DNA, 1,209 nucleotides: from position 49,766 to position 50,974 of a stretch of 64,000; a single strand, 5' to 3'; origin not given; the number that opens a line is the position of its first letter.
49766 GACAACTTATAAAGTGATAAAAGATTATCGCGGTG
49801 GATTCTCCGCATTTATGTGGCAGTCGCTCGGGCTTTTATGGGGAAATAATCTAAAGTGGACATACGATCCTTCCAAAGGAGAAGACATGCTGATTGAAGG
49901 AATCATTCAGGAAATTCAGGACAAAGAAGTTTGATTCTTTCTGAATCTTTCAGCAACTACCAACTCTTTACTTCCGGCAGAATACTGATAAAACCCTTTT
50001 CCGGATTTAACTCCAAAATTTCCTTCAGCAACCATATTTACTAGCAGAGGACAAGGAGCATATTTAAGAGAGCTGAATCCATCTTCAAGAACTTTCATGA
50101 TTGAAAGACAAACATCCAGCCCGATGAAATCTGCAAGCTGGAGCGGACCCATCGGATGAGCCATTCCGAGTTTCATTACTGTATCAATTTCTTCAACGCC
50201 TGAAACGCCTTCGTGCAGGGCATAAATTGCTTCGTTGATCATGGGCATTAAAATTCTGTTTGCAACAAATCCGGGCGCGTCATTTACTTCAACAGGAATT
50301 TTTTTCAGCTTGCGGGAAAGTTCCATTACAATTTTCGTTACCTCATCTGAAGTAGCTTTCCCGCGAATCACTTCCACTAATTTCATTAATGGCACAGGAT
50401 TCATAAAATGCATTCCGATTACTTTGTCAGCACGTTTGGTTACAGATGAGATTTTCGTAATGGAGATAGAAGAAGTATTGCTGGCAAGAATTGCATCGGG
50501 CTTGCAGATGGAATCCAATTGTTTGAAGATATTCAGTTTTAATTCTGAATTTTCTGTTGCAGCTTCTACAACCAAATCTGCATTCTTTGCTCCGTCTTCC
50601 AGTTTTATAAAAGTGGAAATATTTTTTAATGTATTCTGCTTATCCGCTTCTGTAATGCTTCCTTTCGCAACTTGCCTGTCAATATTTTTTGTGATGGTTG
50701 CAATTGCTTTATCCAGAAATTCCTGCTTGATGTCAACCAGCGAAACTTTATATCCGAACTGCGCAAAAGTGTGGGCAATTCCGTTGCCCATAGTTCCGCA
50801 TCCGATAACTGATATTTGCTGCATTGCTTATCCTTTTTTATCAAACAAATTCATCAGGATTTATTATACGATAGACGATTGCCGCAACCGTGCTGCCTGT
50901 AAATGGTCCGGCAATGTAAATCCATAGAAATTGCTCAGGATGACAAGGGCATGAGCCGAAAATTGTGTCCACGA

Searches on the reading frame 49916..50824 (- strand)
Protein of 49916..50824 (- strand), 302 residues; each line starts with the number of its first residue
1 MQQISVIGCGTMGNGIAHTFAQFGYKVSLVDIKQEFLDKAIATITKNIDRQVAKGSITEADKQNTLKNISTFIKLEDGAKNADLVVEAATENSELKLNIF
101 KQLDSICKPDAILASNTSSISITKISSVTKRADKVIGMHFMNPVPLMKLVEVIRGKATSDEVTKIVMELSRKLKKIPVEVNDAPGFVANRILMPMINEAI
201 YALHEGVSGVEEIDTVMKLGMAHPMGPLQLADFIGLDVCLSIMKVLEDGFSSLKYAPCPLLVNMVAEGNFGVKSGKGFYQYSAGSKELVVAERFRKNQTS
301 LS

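Call 82: search_protein_families(library=pfam, proteins=[window:49916-50824:-], max_evalue=0.00001)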
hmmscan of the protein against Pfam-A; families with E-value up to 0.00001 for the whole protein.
window:49916-50824:- (302 aa): 2 families
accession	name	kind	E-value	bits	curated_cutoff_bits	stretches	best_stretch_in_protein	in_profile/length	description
PF02737.24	3HCDH_N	-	1.2e-65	221.2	22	1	3-182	1-179/180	3-hydroxyacyl-CoA dehydrogenase, NAD binding domain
PF00725.27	3HCDH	-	4.7e-34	117.2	22.1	1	185-281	1-97/97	3-hydroxyacyl-CoA dehydrogenase, C-terminal domain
